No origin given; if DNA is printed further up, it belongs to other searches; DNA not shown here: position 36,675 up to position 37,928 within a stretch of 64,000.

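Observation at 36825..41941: Tandem array of five diverged paralogs of an unrecognised cytoplasmic protein family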

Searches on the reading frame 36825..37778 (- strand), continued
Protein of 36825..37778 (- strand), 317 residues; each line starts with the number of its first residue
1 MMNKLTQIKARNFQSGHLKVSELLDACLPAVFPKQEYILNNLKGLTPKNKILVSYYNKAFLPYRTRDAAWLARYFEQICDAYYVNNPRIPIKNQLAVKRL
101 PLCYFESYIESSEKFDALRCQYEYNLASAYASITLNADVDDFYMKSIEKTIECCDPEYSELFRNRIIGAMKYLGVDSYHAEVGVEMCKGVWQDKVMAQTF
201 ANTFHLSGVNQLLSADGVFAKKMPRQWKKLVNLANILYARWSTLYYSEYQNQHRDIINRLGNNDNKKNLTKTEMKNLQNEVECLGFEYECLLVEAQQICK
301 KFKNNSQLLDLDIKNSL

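Call 45: search_protein_families(library=pfam, alignment_id=A2, max_evalue=0.1)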
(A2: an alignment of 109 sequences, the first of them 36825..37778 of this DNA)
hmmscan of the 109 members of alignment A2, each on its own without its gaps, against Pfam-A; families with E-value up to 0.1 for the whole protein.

A. member 1, window:36825-37778:- (317 aa): 0 families

B. families by the number of members that match (of 109 scanned): 65 families (the first 25 are shown)
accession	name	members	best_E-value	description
PF20140.4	DUF6530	4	0.0033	Family of unknown function (DUF6530)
PF12550.13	GCR1_C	2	0.023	Transcriptional activator of glycolytic enzymes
PF05082.18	Rop-like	1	0.00022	Rop-like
PF04676.19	CwfJ_C_2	1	0.00093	Protein similar to CwfJ C-terminus 2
PF08228.16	RNase_P_pop3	1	0.0032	RNase P subunit Pop3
PF16188.10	Peptidase_M24_C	1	0.0043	C-terminal region of peptidase_M24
PF10038.14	DUF2274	1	0.0048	Protein of unknown function (DUF2274)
PF25127.1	DUF7819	1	0.0052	Domain of unknown function (DUF7819)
PF08579.17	RPM2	1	0.0069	Mitochondrial ribonuclease P subunit (RPM2)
PF12959.12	DUF3848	1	0.0072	Protein of unknown function (DUF3848)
PF24448.1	T4_y05I_C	1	0.0099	y05I-like putative transcription factor C-terminal domain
PF09128.16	RGS-like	1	0.01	Regulator of G protein signalling-like domain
PF22884.1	Tea_C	1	0.012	Telomere ends associated C-terminal domain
PF18160.6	SLATT_5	1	0.014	SMODS and SLOG-associating 2TM effector domain family 5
PF05396.16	Phage_T7_Capsid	1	0.016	Phage T7 capsid assembly protein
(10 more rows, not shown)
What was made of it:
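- On Any curated protein family (Pfam-A, NCBIfam): Of 109 diverse members, the most recurrent family was DUF6530, in 4 members with a best E of 0.003 (call 45).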

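Call 49: find_related_loci(query=A4, collection=viral_contigs, flank=10000)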
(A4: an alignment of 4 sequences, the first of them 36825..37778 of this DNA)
Query A4 (317 aa) in viral_contigs; peptide patterns used: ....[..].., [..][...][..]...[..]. (x = any residue, [..] = any of these).
78 stretches matched a pattern, but none encodes a relative of the query by tblastn (E <= 1e-3).

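Call 52: find_encoding_contigs(protein=P0059, flank=10000, max_places=3)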
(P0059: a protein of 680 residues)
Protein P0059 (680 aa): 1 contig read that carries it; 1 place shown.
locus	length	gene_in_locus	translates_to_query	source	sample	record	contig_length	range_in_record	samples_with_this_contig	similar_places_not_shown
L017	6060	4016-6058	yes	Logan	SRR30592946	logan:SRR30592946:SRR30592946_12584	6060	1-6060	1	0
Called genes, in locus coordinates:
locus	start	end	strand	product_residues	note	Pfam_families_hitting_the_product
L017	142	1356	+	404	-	PF04055:Radical_SAM (weak), PF12836:HHH_3 (faint)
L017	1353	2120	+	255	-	PF13566:DUF4130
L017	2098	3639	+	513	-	PF00118:Cpn60_TCP1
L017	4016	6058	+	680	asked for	?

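Call 53: find_encoding_contigs(protein=P0100, flank=10000, max_places=3)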
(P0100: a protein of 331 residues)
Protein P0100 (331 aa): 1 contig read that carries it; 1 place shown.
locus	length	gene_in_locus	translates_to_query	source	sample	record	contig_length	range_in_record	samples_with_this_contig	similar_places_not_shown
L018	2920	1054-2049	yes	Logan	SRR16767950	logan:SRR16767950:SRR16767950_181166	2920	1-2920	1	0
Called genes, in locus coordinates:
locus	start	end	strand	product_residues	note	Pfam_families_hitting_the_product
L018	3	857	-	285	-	?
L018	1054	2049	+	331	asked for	-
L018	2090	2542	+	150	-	-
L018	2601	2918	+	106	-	?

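Call 69: find_encoding_contigs(protein=P0140, flank=10000, max_places=3)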
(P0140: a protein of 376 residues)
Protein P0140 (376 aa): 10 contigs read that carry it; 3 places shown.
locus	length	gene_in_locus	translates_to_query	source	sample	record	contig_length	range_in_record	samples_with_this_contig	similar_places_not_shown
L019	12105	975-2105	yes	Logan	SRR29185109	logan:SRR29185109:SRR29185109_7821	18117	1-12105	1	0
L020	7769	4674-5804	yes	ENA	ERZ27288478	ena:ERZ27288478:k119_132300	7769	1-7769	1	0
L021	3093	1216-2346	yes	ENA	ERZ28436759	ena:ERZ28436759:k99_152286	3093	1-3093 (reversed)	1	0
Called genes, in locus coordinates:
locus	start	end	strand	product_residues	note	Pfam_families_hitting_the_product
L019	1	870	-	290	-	?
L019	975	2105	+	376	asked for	-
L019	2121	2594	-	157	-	PF00293:NUDIX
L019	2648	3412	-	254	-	PF01381:HTH_3, PF12844:HTH_19, PF13443:HTH_26 (faint), PF01928:CYTH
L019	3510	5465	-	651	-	PF14903:WG_beta_rep (faint)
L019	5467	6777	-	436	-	PF13203:DUF2201_N, PF09967:DUF2201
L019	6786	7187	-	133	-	-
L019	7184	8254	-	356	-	-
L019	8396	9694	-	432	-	-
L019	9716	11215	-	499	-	PF13091:PLDc_2, PF00614:PLDc (weak), PF13091:PLDc_2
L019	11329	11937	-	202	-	PF01725:Ham1p_like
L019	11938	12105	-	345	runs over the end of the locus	-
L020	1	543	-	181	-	?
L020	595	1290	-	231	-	PF13240:Zn_Ribbon_1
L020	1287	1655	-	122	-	-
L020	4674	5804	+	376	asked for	-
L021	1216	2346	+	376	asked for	-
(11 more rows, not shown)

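Call 70: find_encoding_contigs(protein=P0020, flank=10000, max_places=3)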
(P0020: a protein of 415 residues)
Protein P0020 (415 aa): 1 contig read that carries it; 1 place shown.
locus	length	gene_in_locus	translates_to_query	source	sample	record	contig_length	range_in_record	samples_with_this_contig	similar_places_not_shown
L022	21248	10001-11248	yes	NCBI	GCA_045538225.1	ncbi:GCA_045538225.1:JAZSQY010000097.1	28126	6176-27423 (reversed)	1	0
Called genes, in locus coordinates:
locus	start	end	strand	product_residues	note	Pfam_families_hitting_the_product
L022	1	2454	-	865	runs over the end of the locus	PF02384:N6_Mtase (faint), PF07669:Eco57I, PF18135:Type_ISP_C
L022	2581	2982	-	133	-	-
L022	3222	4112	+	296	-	-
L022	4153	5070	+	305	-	-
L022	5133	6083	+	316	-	-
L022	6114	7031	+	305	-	-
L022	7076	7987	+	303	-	-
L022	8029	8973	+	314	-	-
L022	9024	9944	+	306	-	-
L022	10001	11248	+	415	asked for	-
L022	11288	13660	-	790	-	PF00528:BPD_transp_1, PF01547:SBP_bac_1 (weak)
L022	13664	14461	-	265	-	PF00528:BPD_transp_1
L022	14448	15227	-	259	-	PF08402:TOBE_2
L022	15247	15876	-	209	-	PF00005:ABC_tran, PF13304:AAA_21 (faint)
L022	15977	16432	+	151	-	-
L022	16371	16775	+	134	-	PF02367:TsaE, PF13191:AAA_16 (weak)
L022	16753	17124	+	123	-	PF00814:TsaD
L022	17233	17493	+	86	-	-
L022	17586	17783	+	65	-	-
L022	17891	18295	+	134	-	-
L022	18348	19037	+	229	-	PF00561:Abhydrolase_1, PF12146:Hydrolase_4 (faint), PF12697:Abhydrolase_6, PF00561:Abhydrolase_1 (weak), PF08386:Abhydrolase_4 (weak)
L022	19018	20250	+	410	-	PF08245:Mur_ligase_M, PF02875:Mur_ligase_C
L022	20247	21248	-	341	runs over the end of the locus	PF00154:RecA_N, PF06745:ATPase, PF08423:Rad51, PF21096:RecA_C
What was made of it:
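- One array (L022) sits next to a Type ISP restriction enzyme (call 70). One array lies beside a Type ISP restriction enzyme (call 70).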

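Call 71: find_encoding_contigs(protein=P0060, flank=10000, max_places=3)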
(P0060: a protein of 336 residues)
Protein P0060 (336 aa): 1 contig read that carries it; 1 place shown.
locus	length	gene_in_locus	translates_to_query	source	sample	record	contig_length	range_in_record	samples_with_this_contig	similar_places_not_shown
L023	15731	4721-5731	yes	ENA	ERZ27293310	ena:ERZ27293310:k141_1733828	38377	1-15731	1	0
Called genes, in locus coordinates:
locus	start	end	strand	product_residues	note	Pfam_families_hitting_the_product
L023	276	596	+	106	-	-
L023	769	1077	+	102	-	-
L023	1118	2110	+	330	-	-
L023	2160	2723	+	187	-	-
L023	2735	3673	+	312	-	-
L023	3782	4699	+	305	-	-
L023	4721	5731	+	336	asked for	-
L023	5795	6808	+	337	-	-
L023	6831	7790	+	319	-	-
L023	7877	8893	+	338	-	-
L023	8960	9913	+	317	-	-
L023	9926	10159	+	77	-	-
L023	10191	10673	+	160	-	-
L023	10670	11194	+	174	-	-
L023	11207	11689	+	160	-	PF04525:LOR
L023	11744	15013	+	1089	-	-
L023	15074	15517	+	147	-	-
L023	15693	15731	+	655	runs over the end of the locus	PF01554:MatE, PF13189:Cytidylate_kin2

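Call 85: find_homologous_proteins(query=L023:3782-4699:+, max_evalue=0.00001)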
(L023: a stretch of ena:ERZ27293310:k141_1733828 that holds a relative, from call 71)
Query L023:3782-4699:+ (305 aa): 3 proteins with E <= 0.00001 among 541 candidates.
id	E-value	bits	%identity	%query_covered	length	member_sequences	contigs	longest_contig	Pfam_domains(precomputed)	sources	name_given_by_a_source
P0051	5.9e-206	701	100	100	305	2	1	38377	-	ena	-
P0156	3.4e-82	295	48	96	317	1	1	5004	-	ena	-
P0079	2.0e-32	131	32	77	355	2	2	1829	-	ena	-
